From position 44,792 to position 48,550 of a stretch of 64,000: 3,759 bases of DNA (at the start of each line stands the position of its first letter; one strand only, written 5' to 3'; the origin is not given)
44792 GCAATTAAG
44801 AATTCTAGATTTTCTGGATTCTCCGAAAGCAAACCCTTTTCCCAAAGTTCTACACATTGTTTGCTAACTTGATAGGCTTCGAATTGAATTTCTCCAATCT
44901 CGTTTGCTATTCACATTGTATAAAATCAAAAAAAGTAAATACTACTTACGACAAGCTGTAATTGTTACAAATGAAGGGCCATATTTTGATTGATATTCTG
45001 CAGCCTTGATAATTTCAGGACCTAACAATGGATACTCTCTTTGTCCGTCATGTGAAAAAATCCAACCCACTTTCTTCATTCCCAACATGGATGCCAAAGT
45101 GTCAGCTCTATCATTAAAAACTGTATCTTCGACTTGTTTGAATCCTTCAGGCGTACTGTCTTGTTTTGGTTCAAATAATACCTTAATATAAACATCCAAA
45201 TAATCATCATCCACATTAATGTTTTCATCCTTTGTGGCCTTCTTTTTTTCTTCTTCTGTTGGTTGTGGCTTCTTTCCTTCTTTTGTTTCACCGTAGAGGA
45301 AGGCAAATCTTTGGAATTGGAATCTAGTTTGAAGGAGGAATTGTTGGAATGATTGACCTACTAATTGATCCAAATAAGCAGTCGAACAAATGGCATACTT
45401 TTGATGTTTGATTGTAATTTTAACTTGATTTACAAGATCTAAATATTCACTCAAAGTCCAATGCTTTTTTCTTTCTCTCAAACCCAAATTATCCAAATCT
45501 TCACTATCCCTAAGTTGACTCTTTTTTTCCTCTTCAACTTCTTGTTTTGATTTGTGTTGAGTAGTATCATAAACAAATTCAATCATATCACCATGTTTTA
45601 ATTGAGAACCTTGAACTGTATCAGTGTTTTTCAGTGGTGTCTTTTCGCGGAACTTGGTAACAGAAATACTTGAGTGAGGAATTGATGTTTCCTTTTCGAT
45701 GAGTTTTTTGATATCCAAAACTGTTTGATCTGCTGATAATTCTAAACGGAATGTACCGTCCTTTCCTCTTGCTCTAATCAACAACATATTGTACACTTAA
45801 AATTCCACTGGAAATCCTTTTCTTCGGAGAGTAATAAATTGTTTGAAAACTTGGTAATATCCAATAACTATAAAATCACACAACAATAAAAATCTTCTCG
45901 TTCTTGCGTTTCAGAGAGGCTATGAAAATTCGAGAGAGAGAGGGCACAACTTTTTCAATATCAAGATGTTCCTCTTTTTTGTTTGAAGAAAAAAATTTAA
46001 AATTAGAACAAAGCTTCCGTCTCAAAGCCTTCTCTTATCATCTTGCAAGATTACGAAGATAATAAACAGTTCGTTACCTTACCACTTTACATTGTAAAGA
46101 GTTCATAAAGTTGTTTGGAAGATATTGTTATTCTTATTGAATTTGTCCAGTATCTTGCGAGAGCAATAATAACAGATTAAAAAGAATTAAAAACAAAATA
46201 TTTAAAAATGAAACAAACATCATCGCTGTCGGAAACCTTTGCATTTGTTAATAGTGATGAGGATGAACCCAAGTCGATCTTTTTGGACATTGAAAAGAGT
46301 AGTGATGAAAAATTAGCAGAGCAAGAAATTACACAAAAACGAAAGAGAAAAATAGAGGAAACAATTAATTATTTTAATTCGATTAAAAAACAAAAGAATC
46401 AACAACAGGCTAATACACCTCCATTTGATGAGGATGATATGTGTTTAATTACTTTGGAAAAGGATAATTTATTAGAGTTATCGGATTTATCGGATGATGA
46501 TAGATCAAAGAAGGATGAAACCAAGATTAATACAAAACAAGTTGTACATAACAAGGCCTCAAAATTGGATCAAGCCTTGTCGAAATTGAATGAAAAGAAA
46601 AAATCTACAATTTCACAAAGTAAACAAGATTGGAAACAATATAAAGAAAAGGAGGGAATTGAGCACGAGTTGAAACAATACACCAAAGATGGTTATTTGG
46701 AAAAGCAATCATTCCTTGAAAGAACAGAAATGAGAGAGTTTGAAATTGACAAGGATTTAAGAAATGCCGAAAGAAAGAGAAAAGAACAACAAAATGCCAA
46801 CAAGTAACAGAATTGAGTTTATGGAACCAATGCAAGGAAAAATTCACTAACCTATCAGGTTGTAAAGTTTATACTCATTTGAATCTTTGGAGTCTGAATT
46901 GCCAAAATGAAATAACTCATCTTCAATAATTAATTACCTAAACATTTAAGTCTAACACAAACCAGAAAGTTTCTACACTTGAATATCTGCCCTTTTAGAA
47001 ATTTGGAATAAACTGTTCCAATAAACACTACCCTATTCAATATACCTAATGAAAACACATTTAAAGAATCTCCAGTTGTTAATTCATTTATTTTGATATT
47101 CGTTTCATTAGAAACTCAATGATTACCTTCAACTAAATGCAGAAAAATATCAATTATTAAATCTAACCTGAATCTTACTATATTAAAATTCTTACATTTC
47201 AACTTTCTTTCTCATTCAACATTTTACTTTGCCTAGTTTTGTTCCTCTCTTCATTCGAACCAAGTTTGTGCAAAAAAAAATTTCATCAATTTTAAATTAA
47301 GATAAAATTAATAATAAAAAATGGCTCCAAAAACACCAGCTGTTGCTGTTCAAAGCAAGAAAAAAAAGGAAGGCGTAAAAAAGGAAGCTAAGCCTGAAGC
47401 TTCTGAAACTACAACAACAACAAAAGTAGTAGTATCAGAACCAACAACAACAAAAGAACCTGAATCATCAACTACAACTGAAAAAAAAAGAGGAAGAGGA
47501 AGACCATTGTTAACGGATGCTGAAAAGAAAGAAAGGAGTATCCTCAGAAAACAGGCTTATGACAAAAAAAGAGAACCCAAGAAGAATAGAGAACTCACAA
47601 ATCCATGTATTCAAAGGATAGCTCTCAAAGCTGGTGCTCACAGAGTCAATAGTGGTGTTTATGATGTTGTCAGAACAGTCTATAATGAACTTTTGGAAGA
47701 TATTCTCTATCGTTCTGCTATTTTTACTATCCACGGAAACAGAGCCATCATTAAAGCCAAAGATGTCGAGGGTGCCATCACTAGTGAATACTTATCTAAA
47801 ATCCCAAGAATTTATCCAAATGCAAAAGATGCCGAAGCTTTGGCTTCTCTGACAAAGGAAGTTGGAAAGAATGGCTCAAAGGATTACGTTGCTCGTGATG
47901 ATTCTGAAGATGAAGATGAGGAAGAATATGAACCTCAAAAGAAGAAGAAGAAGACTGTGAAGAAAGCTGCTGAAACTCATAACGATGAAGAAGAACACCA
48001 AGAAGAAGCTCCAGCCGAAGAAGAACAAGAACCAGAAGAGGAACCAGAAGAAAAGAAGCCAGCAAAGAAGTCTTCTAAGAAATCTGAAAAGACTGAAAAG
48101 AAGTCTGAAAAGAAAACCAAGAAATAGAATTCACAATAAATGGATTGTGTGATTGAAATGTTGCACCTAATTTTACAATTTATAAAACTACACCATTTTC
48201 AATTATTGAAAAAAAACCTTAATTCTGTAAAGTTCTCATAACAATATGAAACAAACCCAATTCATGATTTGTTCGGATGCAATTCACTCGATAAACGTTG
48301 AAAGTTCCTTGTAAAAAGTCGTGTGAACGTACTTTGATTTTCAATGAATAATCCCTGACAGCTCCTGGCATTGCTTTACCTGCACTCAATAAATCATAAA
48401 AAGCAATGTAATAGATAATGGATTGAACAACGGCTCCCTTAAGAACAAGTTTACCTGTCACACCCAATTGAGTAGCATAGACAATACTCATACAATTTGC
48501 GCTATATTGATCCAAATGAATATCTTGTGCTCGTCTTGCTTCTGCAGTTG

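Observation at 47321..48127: Non-canonical H4-like histone-fold protein with AT-hook and H1-like tails, adjacent to a Swc5/BCNT gene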

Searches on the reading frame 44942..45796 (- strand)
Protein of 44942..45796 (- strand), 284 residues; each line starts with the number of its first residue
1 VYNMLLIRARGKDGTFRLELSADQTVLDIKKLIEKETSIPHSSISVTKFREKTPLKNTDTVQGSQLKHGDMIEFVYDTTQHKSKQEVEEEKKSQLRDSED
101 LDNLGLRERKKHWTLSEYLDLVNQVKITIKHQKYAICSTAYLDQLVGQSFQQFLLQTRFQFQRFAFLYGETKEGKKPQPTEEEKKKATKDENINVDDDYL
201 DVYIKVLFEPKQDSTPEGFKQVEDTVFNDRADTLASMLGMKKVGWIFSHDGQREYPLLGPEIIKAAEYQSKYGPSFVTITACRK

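Call 4: search_protein_families(library=pfam, proteins=[window:44942-45796:-], max_evalue=1)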
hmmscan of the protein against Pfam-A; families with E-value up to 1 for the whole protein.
window:44942-45796:- (284 aa): 6 families
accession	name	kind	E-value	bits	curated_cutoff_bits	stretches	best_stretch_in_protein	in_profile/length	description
PF11543.14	UN_NPL4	-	1.5e-08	35.4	21.9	1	3-74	3-76/80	Nuclear pore localisation protein NPL4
PF21403.4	OTU1_UBXL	-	1.9e-05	25.6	22.7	1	7-44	3-40/49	OTU1, UBXL domain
PF05021.20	NPL4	-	2e-05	24.5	24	1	203-248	22-66/309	NPL4 family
PF00240.29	ubiquitin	-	0.0011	19.1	25.4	1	13-73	8-66/72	Ubiquitin family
PF25223.1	DUF7841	-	0.063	14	25.2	1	71-135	4-60/114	Domain of unknown function (DUF7841)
PF11976.14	Rad60-SLD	-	0.075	13.3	23.8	1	7-75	5-71/72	Ubiquitin-2 like Rad60 SUMO-like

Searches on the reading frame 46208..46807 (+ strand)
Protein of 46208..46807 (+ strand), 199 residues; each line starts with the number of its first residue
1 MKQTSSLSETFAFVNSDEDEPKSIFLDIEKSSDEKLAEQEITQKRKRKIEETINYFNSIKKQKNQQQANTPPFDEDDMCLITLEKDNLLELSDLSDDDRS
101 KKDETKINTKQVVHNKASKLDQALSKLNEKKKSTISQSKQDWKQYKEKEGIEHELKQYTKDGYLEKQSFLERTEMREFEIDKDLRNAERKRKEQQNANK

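Call 4: search_protein_families(library=pfam, proteins=[window:46208-46807:+], max_evalue=1)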
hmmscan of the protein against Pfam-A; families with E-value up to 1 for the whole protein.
window:46208-46807:+ (199 aa): 1 family
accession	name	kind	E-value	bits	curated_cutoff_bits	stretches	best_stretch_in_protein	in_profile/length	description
PF07572.17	BCNT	-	5.5e-20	71.7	22.2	1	118-186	2-74/75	Bucentaur or craniofacial development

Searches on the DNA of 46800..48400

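Call 52: search_rna_families(source=window, start=46800, end=48400, threshold=evalue, max_evalue=10)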
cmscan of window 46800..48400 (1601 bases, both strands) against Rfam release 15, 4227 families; matches with E-value up to 10: 7.
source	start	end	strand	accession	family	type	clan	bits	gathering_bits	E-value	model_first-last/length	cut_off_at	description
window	47540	47618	-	RF00202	snoR66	Gene; snRNA; snoRNA; CD-box;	-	23.4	43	0.057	1-76/76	no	Small nucleolar RNA R66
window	46873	46951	-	RF00208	snoR72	Gene; snRNA; snoRNA; CD-box;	-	22.8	43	2.4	1-87/87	no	Small nucleolar RNA R72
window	46846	46934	-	RF00267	snoR64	Gene; snRNA; snoRNA; CD-box;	-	20.1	45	1.7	1-94/94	no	Small nucleolar RNA R64/Z200 family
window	47915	47972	+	RF01306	sR52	Gene; snRNA; snoRNA; CD-box;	-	18.5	50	0.5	1-60/60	no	Small nucleolar RNA sR52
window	46812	46881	+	RF00172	CAESAR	Cis-reg;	-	18.3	45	3.6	1-80/80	no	ctgf/hcs24 CAESAR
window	46863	46900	+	RF04328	snR107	Gene; snRNA; snoRNA; CD-box;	-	16.4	44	6.9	79-116/118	no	Fungal C/D box small nucleolar RNA 107 family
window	47741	47854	-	RF00645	MIR169_2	Gene; miRNA;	CL00098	14.3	50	3.9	1-118/118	no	MIR169_2 microRNA precursor family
